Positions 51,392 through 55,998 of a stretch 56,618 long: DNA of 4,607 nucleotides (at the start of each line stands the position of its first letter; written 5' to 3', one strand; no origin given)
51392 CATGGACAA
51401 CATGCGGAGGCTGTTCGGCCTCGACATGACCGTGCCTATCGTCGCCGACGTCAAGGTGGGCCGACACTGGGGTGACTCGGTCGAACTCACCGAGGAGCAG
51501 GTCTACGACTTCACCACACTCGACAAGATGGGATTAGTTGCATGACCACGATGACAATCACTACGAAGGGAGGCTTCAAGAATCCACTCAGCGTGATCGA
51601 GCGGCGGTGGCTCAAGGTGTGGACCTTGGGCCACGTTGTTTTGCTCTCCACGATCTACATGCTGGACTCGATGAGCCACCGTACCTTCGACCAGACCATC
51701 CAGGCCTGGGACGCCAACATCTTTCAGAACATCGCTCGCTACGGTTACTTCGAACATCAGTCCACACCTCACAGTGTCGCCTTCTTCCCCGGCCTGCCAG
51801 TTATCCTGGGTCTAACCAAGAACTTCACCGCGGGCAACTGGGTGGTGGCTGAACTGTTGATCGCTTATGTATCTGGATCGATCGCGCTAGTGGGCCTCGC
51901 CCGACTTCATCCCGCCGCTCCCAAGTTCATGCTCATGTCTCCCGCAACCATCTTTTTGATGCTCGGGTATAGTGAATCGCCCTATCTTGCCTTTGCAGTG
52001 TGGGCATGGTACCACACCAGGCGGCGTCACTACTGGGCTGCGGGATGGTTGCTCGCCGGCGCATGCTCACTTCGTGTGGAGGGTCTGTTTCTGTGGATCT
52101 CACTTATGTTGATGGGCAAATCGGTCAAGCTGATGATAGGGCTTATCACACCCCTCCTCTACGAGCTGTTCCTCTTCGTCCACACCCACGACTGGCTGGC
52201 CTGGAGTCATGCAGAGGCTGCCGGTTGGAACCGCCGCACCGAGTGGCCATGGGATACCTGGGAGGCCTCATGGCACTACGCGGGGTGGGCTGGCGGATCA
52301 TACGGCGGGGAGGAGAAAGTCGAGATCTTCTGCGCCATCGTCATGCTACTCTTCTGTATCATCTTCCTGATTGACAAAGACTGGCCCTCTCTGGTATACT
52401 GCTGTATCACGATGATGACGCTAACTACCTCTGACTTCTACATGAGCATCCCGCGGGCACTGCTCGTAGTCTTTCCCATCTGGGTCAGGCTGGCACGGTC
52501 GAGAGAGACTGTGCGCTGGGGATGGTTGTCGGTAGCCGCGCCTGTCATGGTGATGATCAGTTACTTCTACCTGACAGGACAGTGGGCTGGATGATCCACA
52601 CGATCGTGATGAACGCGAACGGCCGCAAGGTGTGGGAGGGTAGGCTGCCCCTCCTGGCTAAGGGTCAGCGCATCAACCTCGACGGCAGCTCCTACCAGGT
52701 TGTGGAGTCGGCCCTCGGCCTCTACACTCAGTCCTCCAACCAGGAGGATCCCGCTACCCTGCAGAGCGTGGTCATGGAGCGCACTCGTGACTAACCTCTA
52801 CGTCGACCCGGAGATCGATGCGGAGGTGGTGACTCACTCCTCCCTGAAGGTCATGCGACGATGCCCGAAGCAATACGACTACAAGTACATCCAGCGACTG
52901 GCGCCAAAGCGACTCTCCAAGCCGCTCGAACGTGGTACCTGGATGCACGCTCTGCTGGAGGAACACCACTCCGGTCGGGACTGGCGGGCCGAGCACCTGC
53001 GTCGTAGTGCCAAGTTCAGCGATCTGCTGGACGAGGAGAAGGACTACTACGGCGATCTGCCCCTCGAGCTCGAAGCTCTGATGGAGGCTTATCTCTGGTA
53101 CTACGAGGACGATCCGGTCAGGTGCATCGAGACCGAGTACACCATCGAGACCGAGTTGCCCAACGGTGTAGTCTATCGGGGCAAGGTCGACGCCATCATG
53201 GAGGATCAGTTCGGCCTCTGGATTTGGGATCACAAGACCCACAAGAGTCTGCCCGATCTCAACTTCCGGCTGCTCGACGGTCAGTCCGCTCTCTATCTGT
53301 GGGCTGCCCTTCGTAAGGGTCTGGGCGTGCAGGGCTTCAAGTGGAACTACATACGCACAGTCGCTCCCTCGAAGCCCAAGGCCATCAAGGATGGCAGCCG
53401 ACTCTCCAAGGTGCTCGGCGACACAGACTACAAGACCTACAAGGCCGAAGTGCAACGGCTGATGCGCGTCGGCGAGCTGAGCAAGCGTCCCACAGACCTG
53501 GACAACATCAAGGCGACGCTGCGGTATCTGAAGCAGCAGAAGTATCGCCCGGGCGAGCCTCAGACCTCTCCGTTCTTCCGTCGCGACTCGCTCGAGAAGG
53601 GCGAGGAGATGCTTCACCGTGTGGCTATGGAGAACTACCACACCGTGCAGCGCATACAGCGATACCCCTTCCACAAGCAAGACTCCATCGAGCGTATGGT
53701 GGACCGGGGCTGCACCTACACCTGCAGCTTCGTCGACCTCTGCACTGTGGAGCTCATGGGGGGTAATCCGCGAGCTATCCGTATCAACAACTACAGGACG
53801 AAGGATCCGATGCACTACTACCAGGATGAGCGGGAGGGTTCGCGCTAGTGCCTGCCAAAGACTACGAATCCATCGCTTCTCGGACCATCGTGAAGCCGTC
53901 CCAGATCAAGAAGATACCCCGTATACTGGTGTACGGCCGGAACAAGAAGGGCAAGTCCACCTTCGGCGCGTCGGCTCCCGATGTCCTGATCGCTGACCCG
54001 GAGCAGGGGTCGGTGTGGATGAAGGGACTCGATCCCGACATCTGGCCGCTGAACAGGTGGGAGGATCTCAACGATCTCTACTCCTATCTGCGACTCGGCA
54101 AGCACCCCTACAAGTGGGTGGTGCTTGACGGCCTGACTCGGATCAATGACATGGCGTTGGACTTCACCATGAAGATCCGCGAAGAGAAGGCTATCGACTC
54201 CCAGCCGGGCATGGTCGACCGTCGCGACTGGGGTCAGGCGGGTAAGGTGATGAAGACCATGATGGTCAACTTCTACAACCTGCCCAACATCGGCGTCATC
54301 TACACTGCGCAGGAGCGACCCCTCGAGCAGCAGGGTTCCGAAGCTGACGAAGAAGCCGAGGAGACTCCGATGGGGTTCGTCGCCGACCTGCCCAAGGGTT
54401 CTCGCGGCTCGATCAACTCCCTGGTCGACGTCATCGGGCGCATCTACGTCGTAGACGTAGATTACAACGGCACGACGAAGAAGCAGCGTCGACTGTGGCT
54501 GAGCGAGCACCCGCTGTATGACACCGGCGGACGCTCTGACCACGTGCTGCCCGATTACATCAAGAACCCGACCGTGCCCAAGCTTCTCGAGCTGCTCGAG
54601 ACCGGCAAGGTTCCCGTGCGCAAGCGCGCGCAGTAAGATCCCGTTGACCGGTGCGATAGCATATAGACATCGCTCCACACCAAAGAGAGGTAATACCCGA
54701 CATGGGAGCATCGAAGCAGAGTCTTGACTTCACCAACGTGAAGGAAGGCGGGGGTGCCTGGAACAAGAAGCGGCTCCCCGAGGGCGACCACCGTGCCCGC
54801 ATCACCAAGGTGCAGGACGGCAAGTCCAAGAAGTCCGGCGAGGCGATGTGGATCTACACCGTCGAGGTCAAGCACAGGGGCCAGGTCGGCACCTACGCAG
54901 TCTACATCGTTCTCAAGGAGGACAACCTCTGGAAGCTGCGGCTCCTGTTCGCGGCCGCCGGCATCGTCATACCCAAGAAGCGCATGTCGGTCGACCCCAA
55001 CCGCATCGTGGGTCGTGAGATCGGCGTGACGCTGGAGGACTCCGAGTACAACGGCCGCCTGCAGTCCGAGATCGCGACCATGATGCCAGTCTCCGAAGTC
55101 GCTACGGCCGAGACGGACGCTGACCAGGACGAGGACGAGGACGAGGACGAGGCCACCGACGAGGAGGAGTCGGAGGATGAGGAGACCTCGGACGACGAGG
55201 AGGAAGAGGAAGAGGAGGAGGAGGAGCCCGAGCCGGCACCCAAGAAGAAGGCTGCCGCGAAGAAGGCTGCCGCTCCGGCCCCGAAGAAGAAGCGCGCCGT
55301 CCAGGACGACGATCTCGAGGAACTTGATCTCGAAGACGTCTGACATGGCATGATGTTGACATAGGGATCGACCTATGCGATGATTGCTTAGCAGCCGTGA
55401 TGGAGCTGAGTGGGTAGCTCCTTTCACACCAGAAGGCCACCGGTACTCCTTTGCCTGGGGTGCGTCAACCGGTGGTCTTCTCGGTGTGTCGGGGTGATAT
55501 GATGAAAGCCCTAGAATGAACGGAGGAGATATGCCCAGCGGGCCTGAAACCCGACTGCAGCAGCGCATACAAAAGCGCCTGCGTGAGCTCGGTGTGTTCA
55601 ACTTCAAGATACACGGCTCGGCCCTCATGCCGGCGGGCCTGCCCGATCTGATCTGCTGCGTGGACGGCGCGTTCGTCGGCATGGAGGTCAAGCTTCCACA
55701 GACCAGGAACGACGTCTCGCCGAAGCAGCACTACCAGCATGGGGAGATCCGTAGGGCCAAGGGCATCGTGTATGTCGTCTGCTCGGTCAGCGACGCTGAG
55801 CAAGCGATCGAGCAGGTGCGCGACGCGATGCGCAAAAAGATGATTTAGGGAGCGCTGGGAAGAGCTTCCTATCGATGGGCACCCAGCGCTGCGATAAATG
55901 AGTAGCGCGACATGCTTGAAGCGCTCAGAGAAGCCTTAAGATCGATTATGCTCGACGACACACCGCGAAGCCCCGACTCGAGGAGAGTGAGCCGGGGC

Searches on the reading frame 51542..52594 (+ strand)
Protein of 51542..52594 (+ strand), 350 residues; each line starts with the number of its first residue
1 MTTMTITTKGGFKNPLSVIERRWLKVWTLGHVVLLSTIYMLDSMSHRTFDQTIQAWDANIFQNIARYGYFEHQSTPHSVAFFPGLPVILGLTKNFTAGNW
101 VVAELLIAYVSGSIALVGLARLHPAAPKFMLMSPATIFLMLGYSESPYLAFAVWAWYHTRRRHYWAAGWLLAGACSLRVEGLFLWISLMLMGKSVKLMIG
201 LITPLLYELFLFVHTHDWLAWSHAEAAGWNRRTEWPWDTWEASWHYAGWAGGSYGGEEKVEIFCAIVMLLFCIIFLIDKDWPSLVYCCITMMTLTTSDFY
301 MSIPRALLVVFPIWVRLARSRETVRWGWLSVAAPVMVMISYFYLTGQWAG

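Call 14: search_protein_families(library=pfam, proteins=[window:51542-52594:+], max_evalue=0.01)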
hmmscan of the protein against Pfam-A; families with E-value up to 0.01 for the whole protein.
window:51542-52594:+ (350 aa): 1 family
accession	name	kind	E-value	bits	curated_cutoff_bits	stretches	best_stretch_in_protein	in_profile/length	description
PF04188.19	Mannosyl_trans2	-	1.3e-06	28.5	22.4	0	130-183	151-204/443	Mannosyltransferase (PIG-V)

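Call 19: search_protein_families(library=phrogs, proteins=[window:51542-52594:+], max_evalue=0.01)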
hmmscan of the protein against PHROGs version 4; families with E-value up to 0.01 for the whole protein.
window:51542-52594:+ (350 aa): 0 families

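Call 64: search_protein_families(library=pfam, proteins=[window:51542-52594:+], max_evalue=1)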
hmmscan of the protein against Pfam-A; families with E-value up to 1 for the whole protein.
window:51542-52594:+ (350 aa): 2 families
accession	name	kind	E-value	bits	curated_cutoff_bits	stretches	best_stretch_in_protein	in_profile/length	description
PF04188.19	Mannosyl_trans2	-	1.3e-06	28.5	22.4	2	130-183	151-204/443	Mannosyltransferase (PIG-V)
PF19507.4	DUF6041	-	0.041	14.3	27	1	258-308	54-105/140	Family of unknown function (DUF6041)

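Call 110: search_protein_families(library=padloc, proteins=[window:51542-52594:+], max_evalue=0.01)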
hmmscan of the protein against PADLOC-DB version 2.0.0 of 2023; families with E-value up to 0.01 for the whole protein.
window:51542-52594:+ (350 aa): 0 families

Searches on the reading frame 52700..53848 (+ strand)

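Call 14: search_protein_families(library=pfam, proteins=[window:52700-53848:+], max_evalue=0.01)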
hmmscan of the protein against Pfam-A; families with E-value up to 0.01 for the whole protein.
window:52700-53848:+ (382 aa): 2 families
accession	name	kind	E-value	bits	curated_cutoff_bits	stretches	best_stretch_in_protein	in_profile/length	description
PF12705.13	PDDEXK_1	-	1.2e-20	75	22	1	44-348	2-246/247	PD-(D/E)XK nuclease superfamily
PF12684.13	DUF3799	-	0.0021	18.3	26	1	46-186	2-134/233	PDDEXK-like domain of unknown function (DUF3799)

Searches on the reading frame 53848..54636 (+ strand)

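Call 14: search_protein_families(library=pfam, proteins=[window:53848-54636:+], max_evalue=0.01)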
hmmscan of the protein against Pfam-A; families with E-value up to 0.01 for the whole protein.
window:53848-54636:+ (262 aa): 1 family
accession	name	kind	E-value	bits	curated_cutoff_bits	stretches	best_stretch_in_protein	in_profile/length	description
PF13479.12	AAA_24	-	3.9e-21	76.2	27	1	25-230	4-195/195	AAA domain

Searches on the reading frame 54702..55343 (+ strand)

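Call 15: search_protein_families(library=pfam, proteins=[window:54702-55343:+], max_evalue=0.01)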
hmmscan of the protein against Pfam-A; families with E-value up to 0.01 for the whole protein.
window:54702-55343:+ (213 aa): 3 families
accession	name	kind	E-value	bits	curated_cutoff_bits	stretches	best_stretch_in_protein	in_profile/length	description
PF02724.19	CDC45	-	8.5e-05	21.5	34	1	109-199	104-193/624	CDC45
PF09073.15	BUD22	-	0.00089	19.1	37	1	135-195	214-280/435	BUD22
PF05037.18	DUF669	-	0.0021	18.6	21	1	22-129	11-130/138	Protein of unknown function (DUF669)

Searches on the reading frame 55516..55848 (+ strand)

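Call 15: search_protein_families(library=pfam, proteins=[window:55516-55848:+], max_evalue=0.01)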
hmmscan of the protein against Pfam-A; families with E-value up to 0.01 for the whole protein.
window:55516-55848:+ (110 aa): 0 families

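Call 64: search_protein_families(library=pfam, proteins=[window:55516-55848:+], max_evalue=1)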
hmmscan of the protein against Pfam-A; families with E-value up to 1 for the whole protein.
window:55516-55848:+ (110 aa): 1 family
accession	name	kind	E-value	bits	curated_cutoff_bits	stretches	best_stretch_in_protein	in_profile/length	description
PF22025.1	ThiI_fer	-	0.052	14.4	25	0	72-103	33-64/72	ThiI ferredoxin-like domain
